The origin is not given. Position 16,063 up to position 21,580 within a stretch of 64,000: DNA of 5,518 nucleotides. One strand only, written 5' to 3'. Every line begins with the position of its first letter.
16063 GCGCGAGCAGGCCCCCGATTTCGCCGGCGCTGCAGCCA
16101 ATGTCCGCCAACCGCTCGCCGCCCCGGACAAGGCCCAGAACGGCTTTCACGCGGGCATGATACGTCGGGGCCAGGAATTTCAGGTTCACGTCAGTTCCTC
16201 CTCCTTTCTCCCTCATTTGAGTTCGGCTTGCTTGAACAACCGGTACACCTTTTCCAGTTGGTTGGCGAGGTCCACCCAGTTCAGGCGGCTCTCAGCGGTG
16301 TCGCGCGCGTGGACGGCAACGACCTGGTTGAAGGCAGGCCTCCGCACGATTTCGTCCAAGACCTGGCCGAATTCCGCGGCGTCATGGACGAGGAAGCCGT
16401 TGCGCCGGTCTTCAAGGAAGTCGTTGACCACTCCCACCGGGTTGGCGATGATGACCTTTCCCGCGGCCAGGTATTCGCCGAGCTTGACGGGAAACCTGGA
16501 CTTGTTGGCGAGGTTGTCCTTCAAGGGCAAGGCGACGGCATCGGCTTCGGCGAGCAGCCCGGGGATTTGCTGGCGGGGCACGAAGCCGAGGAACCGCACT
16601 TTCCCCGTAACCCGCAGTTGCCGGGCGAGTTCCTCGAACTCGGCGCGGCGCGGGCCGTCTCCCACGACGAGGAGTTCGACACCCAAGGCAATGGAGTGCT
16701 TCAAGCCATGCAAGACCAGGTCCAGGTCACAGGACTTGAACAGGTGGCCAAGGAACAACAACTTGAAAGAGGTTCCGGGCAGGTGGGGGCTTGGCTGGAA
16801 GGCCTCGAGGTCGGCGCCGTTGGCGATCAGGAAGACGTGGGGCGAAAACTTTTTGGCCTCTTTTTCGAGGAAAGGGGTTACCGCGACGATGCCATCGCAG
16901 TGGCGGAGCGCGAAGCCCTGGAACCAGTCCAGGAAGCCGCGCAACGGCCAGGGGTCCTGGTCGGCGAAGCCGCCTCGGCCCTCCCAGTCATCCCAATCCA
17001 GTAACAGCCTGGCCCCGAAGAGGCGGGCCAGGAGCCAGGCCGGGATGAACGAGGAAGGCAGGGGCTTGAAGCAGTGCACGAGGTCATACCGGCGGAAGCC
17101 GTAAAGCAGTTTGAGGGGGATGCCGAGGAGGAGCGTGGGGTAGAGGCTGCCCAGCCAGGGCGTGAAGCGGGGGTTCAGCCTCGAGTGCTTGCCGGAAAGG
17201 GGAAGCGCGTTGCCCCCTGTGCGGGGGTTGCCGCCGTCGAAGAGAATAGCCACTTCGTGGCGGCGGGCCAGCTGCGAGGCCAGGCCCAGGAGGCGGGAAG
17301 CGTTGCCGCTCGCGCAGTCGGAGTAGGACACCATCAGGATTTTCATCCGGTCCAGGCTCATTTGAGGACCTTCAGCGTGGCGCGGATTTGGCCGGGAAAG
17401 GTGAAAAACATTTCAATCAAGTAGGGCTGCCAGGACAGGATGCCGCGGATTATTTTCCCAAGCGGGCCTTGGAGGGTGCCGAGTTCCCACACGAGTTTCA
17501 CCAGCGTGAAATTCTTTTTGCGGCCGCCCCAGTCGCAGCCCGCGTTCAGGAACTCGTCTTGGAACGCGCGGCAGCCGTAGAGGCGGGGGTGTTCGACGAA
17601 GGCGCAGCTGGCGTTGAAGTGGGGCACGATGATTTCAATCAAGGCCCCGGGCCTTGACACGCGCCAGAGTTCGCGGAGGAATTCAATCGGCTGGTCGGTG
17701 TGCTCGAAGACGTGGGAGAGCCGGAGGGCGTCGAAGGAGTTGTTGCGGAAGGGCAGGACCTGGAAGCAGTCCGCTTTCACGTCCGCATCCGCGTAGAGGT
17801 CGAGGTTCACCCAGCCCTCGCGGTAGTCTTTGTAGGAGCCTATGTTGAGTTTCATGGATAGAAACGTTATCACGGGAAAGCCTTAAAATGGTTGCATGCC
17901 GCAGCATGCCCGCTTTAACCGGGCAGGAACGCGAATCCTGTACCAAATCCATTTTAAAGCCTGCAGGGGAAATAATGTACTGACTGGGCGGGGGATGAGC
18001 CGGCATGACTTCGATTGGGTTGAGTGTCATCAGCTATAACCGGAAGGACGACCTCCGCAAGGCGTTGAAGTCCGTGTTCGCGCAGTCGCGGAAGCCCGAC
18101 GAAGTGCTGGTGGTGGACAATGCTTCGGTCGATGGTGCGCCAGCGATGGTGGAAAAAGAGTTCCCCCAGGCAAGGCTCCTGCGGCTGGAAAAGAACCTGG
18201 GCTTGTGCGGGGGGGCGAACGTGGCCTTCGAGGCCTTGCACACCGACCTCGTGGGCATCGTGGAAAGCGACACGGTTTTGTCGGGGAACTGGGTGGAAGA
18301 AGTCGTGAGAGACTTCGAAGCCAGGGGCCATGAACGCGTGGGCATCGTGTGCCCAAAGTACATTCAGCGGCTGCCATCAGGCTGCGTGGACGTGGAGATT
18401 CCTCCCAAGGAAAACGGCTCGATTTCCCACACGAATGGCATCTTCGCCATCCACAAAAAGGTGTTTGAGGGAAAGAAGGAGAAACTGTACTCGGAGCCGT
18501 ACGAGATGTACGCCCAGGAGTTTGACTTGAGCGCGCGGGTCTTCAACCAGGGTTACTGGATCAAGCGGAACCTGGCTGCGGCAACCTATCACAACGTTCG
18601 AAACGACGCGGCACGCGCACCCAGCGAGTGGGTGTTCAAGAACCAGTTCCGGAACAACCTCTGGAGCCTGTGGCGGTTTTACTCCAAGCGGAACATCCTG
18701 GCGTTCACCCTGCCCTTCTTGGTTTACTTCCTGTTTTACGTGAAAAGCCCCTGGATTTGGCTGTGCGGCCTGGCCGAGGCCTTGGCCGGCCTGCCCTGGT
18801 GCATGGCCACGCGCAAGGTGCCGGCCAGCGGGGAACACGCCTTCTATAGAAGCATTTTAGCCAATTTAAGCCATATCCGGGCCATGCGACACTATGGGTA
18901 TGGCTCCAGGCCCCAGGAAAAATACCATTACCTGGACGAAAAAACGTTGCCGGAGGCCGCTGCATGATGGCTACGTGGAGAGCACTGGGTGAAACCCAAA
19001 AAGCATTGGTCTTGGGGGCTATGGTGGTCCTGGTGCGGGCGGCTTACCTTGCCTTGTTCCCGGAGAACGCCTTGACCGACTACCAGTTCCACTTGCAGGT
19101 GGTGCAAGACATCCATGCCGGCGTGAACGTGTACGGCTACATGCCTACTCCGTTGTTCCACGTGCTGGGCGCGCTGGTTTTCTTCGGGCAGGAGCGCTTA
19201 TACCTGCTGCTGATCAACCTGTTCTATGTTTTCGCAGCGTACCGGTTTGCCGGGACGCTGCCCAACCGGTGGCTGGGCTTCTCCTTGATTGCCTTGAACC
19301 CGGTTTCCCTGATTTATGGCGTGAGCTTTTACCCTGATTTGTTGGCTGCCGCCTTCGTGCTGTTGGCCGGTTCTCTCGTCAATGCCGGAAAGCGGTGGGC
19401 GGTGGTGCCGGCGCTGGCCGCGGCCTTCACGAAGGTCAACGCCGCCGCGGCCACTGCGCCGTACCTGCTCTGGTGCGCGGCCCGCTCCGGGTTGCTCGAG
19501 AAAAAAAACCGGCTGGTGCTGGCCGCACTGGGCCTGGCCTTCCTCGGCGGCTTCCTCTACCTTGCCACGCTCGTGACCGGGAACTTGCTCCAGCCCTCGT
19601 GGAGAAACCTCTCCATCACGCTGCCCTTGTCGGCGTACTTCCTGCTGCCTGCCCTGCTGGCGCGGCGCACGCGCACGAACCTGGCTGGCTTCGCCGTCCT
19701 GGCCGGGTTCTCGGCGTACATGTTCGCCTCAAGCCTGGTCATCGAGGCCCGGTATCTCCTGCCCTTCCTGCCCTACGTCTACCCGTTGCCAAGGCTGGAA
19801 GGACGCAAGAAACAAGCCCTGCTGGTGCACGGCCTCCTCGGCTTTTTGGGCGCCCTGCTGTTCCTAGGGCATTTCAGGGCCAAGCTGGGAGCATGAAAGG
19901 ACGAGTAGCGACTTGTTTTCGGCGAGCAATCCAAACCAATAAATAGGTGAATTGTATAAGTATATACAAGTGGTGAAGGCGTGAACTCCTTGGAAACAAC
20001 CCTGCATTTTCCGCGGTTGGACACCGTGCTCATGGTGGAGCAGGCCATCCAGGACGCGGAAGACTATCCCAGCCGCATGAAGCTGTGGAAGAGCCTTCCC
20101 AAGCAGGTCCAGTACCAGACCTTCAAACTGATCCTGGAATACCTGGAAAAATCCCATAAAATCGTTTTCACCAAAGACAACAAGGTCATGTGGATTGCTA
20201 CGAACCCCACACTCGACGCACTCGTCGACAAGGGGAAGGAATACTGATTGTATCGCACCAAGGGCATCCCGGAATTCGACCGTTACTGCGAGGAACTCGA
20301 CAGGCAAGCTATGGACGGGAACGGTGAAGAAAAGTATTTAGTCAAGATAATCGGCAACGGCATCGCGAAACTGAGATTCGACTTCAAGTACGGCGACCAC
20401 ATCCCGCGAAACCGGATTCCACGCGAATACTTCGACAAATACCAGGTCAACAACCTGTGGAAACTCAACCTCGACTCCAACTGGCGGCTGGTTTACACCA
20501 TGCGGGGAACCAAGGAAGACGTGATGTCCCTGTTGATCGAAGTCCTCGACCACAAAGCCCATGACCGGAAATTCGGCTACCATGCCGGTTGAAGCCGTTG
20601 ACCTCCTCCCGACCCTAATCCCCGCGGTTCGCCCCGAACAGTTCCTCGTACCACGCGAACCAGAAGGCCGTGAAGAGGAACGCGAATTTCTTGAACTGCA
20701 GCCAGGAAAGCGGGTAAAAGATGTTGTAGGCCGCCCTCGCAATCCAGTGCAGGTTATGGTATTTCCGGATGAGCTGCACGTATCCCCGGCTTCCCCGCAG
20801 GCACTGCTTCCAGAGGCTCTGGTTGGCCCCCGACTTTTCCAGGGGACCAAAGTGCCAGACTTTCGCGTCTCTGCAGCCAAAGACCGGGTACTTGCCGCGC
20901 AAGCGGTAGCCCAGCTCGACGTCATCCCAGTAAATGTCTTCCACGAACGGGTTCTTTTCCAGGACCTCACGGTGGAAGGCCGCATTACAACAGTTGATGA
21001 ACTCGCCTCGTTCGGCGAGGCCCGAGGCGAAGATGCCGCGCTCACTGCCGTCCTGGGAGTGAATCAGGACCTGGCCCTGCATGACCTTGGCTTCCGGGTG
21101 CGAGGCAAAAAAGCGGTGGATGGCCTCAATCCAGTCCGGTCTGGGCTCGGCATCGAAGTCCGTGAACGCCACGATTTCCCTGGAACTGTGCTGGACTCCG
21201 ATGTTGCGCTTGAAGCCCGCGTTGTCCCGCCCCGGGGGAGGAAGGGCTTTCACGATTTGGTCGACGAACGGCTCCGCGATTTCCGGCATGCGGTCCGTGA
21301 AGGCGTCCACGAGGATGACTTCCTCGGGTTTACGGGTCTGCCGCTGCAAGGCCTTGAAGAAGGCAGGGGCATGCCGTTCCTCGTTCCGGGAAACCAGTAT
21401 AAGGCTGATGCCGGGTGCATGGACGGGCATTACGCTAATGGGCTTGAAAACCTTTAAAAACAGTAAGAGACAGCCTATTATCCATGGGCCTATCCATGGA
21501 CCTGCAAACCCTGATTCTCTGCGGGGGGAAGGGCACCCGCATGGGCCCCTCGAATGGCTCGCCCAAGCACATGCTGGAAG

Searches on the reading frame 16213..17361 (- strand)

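Call 10: search_protein_families(library=pfam, proteins=[window:16213-17361:-], max_evalue=0.0001)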
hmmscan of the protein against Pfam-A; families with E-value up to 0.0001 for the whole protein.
window:16213-17361:- (382 aa): 5 families
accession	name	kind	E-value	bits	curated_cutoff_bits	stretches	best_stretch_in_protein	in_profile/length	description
PF13692.12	Glyco_trans_1_4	-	1.6e-20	74.2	27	1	200-338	3-139/142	Glycosyl transferases group 1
PF00534.26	Glycos_transf_1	-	2e-19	70.2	26.4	1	191-331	8-148/172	Glycosyl transferases group 1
PF13579.12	Glyco_trans_4_4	-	6.5e-14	53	29.7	1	19-169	2-142/158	Glycosyl transferase 4-like domain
PF13439.12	Glyco_transf_4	-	1e-12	48.8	28.5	1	23-186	7-169/170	Glycosyltransferase Family 4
PF13524.12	Glyco_trans_1_2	-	4.2e-08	33.7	25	1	230-370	17-143/144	Glycosyl transferase-like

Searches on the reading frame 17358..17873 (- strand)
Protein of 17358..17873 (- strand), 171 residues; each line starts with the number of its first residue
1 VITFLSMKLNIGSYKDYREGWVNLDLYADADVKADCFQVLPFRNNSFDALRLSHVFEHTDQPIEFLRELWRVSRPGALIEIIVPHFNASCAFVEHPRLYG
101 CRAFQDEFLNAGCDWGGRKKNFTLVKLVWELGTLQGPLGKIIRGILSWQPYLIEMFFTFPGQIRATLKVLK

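Call 10: search_protein_families(library=pfam, proteins=[window:17358-17873:-], max_evalue=0.0001)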
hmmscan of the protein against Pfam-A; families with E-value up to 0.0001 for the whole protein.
window:17358-17873:- (171 aa): 2 families
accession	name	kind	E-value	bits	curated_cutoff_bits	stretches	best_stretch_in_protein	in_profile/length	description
PF08241.18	Methyltransf_11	-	2.8e-09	37.9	21.2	1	32-79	47-93/95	Methyltransferase domain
PF13489.12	Methyltransf_23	-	5.3e-05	23.4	27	1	34-90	67-123/164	Methyltransferase domain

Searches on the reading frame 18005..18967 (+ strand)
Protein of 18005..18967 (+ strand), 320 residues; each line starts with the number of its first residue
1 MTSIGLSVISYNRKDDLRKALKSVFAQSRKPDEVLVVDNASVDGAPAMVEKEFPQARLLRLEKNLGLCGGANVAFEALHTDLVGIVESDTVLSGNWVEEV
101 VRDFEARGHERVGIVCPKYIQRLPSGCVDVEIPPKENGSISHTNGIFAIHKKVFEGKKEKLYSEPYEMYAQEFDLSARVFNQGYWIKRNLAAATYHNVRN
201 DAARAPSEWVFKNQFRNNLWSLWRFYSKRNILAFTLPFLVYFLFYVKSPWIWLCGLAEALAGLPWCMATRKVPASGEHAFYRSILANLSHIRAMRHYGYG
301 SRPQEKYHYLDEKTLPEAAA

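Call 10: search_protein_families(library=pfam, proteins=[window:18005-18967:+], max_evalue=0.0001)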
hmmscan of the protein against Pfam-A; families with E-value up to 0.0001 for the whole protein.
window:18005-18967:+ (320 aa): 2 families
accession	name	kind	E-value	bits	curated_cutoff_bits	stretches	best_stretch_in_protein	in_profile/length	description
PF00535.33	Glycos_transf_2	-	1.5e-20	74.3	23.3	1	8-117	4-116/168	Glycosyl transferase family 2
PF13641.12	Glyco_tranf_2_3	-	1.4e-07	32.2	27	1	6-121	5-126/230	Glycosyltransferase like family 2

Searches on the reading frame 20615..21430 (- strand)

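Call 3: search_protein_families(library=ncbifam, proteins=[window:20615-21430:-], max_evalue=0.00001)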
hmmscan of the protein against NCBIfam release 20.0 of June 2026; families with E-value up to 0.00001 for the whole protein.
window:20615-21430:- (271 aa): 5 families
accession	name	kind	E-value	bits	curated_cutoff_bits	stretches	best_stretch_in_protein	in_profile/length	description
TIGR03965.1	mycofact_glyco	equivalog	4.9e-10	38.9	280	1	6-124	74-194/467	mycofactocin biosynthesis glycosyltransferase MftF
TIGR04283.1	glyco_like_mftF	equivalog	6.6e-08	32.4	182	1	8-115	1-103/221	TIGR04283 family arsenosugar biosynthesis glycosyltransferase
NF038302.1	EPS_HpsE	equivalog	1.4e-07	30.8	300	1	16-121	11-124/307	hormogonium polysaccharide biosynthesis glycosyltransferase HpsE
NF007482.0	PRK10073.1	equivalog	1.1e-06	27.8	423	1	5-102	5-104/334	glycosyltransferase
NF041875.1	EPS_EpsD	equivalog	1.3e-06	28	370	0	9-126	2-121/325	exopolysaccharide biosynthesis glycosyltransferase EpsD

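Call 4: search_protein_families(library=pfam, proteins=[window:20615-21430:-], max_evalue=0.00001)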
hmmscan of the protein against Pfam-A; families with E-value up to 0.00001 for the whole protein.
window:20615-21430:- (271 aa): 1 family
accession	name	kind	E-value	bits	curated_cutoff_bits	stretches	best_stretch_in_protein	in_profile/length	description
PF00535.33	Glycos_transf_2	-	1.9e-13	51.1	23.3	1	9-121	1-116/168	Glycosyl transferase family 2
